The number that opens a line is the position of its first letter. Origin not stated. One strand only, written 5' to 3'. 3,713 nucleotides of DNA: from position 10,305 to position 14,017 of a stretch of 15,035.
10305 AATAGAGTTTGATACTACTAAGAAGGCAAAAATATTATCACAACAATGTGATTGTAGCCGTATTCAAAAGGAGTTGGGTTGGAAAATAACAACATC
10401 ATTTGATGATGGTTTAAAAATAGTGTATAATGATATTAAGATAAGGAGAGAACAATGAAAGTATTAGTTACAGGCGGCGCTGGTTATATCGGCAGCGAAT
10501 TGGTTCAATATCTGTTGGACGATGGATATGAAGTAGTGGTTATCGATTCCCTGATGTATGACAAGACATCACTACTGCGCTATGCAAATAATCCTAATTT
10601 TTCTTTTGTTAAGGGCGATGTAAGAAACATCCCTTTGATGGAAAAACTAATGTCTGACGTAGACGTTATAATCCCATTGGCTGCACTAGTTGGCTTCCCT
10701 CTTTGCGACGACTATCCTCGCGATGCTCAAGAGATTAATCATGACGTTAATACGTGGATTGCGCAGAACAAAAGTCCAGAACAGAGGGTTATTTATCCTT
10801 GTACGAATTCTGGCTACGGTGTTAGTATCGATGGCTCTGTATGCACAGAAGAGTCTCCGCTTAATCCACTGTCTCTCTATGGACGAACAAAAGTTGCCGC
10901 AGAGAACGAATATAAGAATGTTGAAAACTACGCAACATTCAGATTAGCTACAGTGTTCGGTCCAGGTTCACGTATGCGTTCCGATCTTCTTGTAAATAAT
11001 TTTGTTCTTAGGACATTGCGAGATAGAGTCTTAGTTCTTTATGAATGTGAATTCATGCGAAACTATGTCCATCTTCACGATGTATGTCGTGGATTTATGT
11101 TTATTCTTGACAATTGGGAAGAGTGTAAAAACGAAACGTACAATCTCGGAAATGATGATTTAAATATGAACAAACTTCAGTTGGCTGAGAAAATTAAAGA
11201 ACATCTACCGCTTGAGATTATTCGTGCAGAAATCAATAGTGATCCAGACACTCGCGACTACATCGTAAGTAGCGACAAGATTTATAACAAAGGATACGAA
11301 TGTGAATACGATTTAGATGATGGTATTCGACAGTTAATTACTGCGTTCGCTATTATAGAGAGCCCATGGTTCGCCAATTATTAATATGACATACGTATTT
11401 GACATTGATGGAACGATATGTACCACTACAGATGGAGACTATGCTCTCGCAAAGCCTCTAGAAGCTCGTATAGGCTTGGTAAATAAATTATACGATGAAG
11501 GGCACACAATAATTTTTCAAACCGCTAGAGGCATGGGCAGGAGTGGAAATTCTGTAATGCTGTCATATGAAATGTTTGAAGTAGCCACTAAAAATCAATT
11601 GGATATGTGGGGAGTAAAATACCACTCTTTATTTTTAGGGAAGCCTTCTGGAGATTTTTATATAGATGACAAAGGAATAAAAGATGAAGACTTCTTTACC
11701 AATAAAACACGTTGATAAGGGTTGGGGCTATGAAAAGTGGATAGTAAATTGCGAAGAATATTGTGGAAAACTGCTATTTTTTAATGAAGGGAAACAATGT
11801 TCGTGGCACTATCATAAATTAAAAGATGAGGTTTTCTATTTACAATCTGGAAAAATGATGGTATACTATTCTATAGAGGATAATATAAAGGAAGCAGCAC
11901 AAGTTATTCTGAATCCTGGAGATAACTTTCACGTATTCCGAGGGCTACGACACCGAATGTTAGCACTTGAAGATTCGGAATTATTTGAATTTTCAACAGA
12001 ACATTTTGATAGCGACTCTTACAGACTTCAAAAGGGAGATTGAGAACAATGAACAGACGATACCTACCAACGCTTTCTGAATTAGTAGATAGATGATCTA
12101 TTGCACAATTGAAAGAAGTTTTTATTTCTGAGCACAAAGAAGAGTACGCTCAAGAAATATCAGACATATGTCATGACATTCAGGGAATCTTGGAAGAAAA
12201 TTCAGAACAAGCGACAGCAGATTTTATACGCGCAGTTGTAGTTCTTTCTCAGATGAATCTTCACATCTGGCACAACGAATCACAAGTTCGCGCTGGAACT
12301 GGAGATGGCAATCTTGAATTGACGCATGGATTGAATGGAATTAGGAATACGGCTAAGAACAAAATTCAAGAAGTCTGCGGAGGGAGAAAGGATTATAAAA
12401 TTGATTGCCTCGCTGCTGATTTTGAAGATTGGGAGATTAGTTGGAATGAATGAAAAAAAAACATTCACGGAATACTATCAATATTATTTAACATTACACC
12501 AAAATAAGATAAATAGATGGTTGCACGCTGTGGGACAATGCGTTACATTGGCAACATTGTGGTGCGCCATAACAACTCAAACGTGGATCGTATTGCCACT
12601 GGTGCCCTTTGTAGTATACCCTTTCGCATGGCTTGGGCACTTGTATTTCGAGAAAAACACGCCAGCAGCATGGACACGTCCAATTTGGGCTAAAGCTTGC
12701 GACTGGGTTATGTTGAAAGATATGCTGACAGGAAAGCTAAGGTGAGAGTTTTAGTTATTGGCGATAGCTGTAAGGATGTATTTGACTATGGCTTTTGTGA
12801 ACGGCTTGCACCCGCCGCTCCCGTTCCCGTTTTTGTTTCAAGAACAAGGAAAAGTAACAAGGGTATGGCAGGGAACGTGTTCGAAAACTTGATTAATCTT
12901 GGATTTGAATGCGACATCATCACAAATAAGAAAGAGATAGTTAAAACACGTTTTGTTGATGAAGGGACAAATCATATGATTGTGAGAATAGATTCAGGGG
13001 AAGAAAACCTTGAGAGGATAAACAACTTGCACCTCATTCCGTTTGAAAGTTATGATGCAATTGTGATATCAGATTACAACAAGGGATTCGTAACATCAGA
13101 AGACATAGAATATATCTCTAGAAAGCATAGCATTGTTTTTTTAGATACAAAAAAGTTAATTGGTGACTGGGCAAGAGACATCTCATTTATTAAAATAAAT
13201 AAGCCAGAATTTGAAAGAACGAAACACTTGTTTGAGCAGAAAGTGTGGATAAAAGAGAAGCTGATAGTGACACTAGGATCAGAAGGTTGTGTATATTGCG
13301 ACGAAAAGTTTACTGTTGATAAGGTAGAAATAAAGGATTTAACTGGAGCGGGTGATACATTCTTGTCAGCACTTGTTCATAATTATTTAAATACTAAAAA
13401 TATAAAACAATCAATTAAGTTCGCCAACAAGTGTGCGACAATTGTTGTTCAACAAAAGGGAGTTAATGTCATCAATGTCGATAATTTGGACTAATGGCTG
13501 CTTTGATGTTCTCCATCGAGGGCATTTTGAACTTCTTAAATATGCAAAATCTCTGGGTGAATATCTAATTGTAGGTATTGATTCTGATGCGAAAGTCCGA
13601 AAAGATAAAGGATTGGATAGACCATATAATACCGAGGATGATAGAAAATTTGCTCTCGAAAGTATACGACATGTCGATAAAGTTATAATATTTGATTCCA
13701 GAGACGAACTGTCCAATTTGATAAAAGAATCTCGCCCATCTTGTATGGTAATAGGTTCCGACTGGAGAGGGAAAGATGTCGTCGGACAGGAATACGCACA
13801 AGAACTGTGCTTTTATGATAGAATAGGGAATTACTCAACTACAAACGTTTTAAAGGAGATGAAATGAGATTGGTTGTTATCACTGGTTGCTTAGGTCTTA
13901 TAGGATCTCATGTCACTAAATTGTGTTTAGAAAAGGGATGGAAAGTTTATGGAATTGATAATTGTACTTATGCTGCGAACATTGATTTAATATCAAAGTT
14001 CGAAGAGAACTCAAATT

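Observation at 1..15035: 15 kb with almost no intergenic DNA: a 21-gene translationally coupled glycan operon without export, polymerisation or lipid-priming genes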

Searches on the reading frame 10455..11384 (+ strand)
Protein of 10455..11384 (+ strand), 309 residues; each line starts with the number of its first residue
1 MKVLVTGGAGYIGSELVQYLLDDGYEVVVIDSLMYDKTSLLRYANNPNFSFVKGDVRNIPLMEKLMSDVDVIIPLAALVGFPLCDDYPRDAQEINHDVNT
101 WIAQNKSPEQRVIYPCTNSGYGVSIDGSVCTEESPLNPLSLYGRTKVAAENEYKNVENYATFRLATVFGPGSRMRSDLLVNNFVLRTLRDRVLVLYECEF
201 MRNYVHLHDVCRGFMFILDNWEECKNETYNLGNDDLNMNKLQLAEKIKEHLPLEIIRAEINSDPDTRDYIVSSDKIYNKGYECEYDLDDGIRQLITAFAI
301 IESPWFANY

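Call 6: search_protein_families(library=pfam, proteins=[window:10455-11384:+], max_evalue=0.01)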
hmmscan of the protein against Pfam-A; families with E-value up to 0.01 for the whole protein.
window:10455-11384:+ (309 aa): 10 families
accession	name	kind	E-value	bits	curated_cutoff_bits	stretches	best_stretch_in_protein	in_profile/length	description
PF01370.27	Epimerase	-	7.2e-33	114.4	20.9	1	3-232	1-240/240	NAD dependent epimerase/dehydratase family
PF16363.11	GDP_Man_Dehyd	-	3e-21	76.7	27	1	4-248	1-271/332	GDP-mannose 4,6 dehydratase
PF04321.23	RmlD_sub_bind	-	6.8e-15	55.3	27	1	1-251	1-231/287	RmlD substrate binding domain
PF01073.25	3Beta_HSD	-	2.6e-10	40.2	22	1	4-179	1-193/280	3-beta hydroxysteroid dehydrogenase/isomerase family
PF02719.21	Polysacc_synt_2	-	1.1e-08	35.1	20.2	1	3-160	1-156/293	Polysaccharide biosynthesis protein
PF05368.20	NmrA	-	5.2e-07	30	27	1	2-74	4-75/298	NmrA-like family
PF13460.12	NAD_binding_10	-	6.9e-05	23.2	27.2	1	7-73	1-65/184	NAD(P)H-binding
PF00106.31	adh_short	-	8.4e-05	22.6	26.6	1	3-69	3-71/195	short chain dehydrogenase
PF03435.24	Sacchrp_dh_NADP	-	0.00079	20.2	25.1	1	8-76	5-76/129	Saccharopine dehydrogenase NADP binding domain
PF07993.18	NAD_binding_4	-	0.0047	16.6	20.1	0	5-29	1-25/258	Male sterility protein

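Call 33: search_protein_families(library=ncbifam, proteins=[window:10455-11384:+], max_evalue=0.001)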
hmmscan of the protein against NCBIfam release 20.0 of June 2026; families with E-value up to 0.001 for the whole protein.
window:10455-11384:+ (309 aa): 32 families (the best 25 are shown)
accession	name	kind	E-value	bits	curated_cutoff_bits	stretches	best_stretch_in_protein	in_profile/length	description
TIGR01181.1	dTDP_gluc_dehyt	equivalog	2.8e-25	89.1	365.1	1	2-299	1-312/321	dTDP-glucose 4,6-dehydratase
TIGR01179.1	galE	equivalog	3.9e-23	81.8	262.3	1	2-159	1-162/332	UDP-glucose 4-epimerase GalE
TIGR04180.1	EDH_00030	hypoth_equivalog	1.1e-17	64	475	1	3-251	1-256/297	NAD-dependent 4,6-dehydratase LegB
NF008872.0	PRK11908.1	equivalog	4.4e-15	55.6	294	1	1-282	2-300/349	bifunctional UDP-4-keto-pentose/UDP-xylose synthase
TIGR03466.1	HpnA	hypoth_equivalog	2.4e-14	53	367.65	1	1-241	1-238/327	hopanoid-associated sugar epimerase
NF005998.1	PRK08125.1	equivalog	6.1e-14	51.3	777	1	2-136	317-451/649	bifunctional UDP-4-amino-4-deoxy-L-arabinose formyltransferase/UDP-glucuronic acid oxidase ArnA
NF007956.0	PRK10675.1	subfamily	1.2e-13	51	394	1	1-152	1-159/338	UDP-glucose 4-epimerase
TIGR02197.1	heptose_epim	equivalog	3.4e-13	49.4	274.6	1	3-233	1-243/316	ADP-glyceromanno-heptose 6-epimerase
NF043036.1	ErythonDh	equivalog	4.8e-11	42.4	325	1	1-150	1-157/321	D-erythronate dehydrogenase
TIGR01214.1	rmlD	equivalog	1.4e-10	40.7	224.05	1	2-184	1-160/285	dTDP-4-dehydrorhamnose reductase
NF007582.0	PRK10217.1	equivalog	9.8e-10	38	698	1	2-249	3-268/355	dTDP-glucose 4,6-dehydratase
TIGR03589.1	PseB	equivalog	1.8e-09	37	407.75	1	2-162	6-155/324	UDP-N-acetylglucosamine 4,6-dehydratase (inverting)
NF007490.0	PRK10084.1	subfamily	2.5e-09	36.6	649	1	1-75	1-80/361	dTDP-glucose 4,6-dehydratase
NF011728.1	PRK15181.1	equivalog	5.2e-07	29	760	1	3-295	18-334/348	Vi polysaccharide biosynthesis UDP-N-acetylglucosaminuronic acid C-4 epimerase TviC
NF047837.1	UDPAcbARedWbcJ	equivalog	1.8e-06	27.2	500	1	1-223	1-189/372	UDP-2-acetamido-2,6-beta-L-arabino-hexul-4-ose reductase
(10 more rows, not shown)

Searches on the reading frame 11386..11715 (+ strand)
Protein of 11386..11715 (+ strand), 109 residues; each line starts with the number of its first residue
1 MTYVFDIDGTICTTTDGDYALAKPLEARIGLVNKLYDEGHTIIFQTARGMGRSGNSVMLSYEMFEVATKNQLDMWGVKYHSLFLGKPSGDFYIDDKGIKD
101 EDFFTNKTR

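Call 6: search_protein_families(library=pfam, proteins=[window:11386-11715:+], max_evalue=0.01)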
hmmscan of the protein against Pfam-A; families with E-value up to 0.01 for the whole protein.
window:11386-11715:+ (109 aa): 1 family
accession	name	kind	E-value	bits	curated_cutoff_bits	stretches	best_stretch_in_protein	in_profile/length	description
PF25109.1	HAD_PNKP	-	0.01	16.4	27.6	0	3-101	4-102/143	Polynucleotide kinase PNKP phosphatase domain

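Call 33: search_protein_families(library=ncbifam, proteins=[window:11386-11715:+], max_evalue=0.001)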
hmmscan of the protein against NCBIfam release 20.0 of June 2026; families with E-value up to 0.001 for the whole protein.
window:11386-11715:+ (109 aa): 1 family
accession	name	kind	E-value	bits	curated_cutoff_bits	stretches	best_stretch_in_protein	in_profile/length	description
TIGR01689.1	EcbF-BcbF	subfamily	3.3e-12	46.5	162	1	4-104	5-108/126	capsule biosynthesis phosphatase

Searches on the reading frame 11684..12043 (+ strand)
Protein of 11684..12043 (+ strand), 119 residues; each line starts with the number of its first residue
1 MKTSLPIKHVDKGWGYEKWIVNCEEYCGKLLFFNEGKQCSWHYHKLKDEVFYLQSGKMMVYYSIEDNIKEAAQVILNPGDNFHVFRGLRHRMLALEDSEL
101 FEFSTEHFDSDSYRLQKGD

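Call 6: search_protein_families(library=pfam, proteins=[window:11684-12043:+], max_evalue=0.01)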
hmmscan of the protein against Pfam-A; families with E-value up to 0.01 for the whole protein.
window:11684-12043:+ (119 aa): 4 families
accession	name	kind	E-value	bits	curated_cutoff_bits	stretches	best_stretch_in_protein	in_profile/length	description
PF07883.17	Cupin_2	-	1.1e-07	31.9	27.2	1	34-98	6-62/70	Cupin domain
PF00190.28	Cupin_1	-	1.1e-05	25.5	22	1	34-105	41-112/151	Cupin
PF00027.35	cNMP_binding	-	0.0026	18.1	27.5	1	48-109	18-83/89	Cyclic nucleotide-binding domain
PF07385.18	Lyx_isomer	-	0.0088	15.7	20.8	0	24-59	85-120/222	D-lyxose isomerase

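Call 33: search_protein_families(library=ncbifam, proteins=[window:11684-12043:+], max_evalue=0.001)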
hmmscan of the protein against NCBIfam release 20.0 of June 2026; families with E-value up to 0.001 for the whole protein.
window:11684-12043:+ (119 aa): 0 families

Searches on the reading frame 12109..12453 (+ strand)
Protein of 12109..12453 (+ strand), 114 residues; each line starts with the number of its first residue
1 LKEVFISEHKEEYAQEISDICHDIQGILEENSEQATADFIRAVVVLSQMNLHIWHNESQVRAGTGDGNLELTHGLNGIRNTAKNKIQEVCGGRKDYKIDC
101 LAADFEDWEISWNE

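Call 6: search_protein_families(library=pfam, proteins=[window:12109-12453:+], max_evalue=0.01)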
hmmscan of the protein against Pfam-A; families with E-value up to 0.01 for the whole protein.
window:12109-12453:+ (114 aa): 1 family
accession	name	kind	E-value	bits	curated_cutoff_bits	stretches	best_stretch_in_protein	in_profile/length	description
PF05639.16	Pup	-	0.0039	18.5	27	1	6-39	30-63/69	Pup-like protein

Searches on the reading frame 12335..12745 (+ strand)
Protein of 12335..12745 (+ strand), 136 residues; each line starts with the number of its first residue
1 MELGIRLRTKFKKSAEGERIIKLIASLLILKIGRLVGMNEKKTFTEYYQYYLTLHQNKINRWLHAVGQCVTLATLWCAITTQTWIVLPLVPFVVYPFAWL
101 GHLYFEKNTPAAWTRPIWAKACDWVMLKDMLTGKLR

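Call 6: search_protein_families(library=pfam, proteins=[window:12335-12745:+], max_evalue=0.01)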
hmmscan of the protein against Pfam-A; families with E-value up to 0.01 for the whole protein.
window:12335-12745:+ (136 aa): 1 family
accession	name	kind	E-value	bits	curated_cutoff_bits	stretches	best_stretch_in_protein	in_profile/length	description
PF06127.16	Mpo1-like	-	9.9e-29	99.8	24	1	42-135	2-95/95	2-hydroxy-palmitic acid dioxygenase Mpo1-like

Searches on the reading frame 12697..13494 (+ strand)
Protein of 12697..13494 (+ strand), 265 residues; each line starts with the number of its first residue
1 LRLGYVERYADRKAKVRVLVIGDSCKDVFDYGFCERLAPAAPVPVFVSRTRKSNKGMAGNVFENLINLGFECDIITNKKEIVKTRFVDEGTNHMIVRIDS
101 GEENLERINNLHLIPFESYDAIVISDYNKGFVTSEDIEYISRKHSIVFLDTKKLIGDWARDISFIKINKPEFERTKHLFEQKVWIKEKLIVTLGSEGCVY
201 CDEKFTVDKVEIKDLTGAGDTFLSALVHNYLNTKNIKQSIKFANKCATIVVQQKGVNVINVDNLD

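Call 6: search_protein_families(library=pfam, proteins=[window:12697-13494:+], max_evalue=0.01)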
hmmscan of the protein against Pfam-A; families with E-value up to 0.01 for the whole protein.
window:12697-13494:+ (265 aa): 2 families
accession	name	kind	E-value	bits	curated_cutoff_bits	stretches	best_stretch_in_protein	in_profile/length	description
PF00294.29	PfkB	-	2.3e-20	73.6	25.8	1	112-257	123-296/302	pfkB family carbohydrate kinase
PF09198.16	T4-Gluco-transf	-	0.0084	16.3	27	0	110-165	42-98/167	Bacteriophage T4 beta-glucosyltransferase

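Call 33: search_protein_families(library=ncbifam, proteins=[window:12742-13494:+], max_evalue=0.001)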
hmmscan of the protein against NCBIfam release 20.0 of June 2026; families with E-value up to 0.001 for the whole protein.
window:12742-13494:+ (250 aa): 20 families
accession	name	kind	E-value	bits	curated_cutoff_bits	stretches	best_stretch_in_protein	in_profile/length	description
TIGR02198.1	rfaE_dom_I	equivalog_domain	2.8e-35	121.9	345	2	61-249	97-310/315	D-glycero-beta-D-manno-heptose-7-phosphate kinase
NF008454.0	PRK11316.1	equivalog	2.9e-21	75.6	521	2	60-249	98-308/475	bifunctional D-glycero-beta-D-manno-heptose-7-phosphate kinase/D-glycero-beta-D-manno-heptose 1-phosphate adenylyltransferase HldE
TIGR02152.1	D_ribokin_bact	equivalog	1.5e-14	54.1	299.65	1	158-241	201-286/298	ribokinase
TIGR04382.1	myo_inos_iolC_N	equivalog_domain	2.4e-11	43.4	300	1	171-240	220-294/309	5-dehydro-2-deoxygluconokinase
NF008353.0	PRK11142.1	equivalog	1.1e-09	38.3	341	1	172-241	216-289/307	ribokinase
TIGR03168.1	1-PFK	subfamily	5.6e-09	35.3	216.4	1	172-249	214-295/305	hexose kinase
TIGR03828.1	pfkB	equivalog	7.4e-09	35.1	292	1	172-249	214-295/305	1-phosphofructokinase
NF041164.1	NucKinThplmales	equivalog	1.1e-07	31.3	450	1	148-244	174-279/295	nucleoside kinase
NF040938.1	KDG_KDGal_kin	equivalog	1.3e-07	31.1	400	1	152-241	198-289/305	bifunctional 2-dehydro-3-deoxygluconokinase/2-dehydro-3-deoxygalactonokinase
NF047869.1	myo_kin_aldol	exception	2.2e-07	29.6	600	1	191-240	267-316/586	bifunctional 5-dehydro-2-deoxygluconokinase/5-dehydro-2-deoxyphosphogluconate aldolase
NF041134.1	R1P_kin_Thcocales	equivalog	2.8e-07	30.3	500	1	122-242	141-269/291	ADP-dependent ribose-1-phosphate kinase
NF007321.0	PRK09813.1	equivalog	4.5e-07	29.6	247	1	172-240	187-259/261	fructoselysine 6-kinase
NF006957.1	PRK09434.1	equivalog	1.1e-06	28.5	450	1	169-241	210-292/302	fructokinase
NF053626.1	RibKinHalex1628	equivalog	1.4e-06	28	330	1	153-242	183-279/293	ATP-dependent ribose-1-phosphate kinase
NF041320.1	pfkB_Halo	equivalog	8.5e-06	25.4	400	1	172-249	209-290/302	1-phosphofructokinase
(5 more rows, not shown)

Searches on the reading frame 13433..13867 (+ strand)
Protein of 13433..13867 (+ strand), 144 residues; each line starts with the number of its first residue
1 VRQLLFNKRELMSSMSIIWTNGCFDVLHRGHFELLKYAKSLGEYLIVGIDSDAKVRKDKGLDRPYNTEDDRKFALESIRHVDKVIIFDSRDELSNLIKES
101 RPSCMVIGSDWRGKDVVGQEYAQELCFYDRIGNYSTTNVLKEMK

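Call 6: search_protein_families(library=pfam, proteins=[window:13433-13867:+], max_evalue=0.01)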
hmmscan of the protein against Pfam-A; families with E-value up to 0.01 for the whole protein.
window:13433-13867:+ (144 aa): 1 family
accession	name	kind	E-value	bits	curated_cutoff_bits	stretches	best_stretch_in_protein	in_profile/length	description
PF01467.32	CTP_transf_like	-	2.4e-18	67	21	1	19-111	1-90/133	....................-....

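Call 33: search_protein_families(library=ncbifam, proteins=[window:13466-13867:+], max_evalue=0.001)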
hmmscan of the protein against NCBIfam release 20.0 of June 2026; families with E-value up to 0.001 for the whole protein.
window:13466-13867:+ (133 aa): 10 families
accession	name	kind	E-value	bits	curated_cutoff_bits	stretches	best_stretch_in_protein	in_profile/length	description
TIGR02199.1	rfaE_dom_II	equivalog_domain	2e-33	115.2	181.5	1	5-132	12-142/144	D-glycero-beta-D-manno-heptose 1-phosphate adenylyltransferase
NF008454.0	PRK11316.1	equivalog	1.7e-26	92.9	521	1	5-132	341-471/475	bifunctional D-glycero-beta-D-manno-heptose-7-phosphate kinase/D-glycero-beta-D-manno-heptose 1-phosphate adenylyltransferase HldE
TIGR01518.1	g3p_cytidyltrns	equivalog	5.2e-24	84.7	165.4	1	8-132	2-125/125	glycerol-3-phosphate cytidylyltransferase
TIGR00125.1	cyt_tran_rel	domain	1.9e-15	56.8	27.7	1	6-72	1-64/65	adenylyltransferase/cytidyltransferase family protein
NF001985.0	PRK00777.1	subfamily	6.5e-09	36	104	1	9-65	9-63/157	pantetheine-phosphate adenylyltransferase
NF002250.0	PRK01170.1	subfamily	6.7e-08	32.4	489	1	9-95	5-90/322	bifunctional pantetheine-phosphate adenylyltransferase/NTP phosphatase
NF041124.1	CoaD_Thcocales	equivalog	2.6e-05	24.2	290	1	9-48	9-48/156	phosphopantetheine adenylyltransferase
NF045965.1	RibF_rel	equivalog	0.00029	20.4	200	1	11-101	19-122/279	FAD synthase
NF005518.0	PRK07143.1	equivalog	0.00033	20.2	232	1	9-88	20-99/281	hypothetical protein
NF004162.0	PRK05627.1-5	equivalog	0.00054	19.4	241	1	10-87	19-97/304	bifunctional riboflavin kinase/FAD synthetase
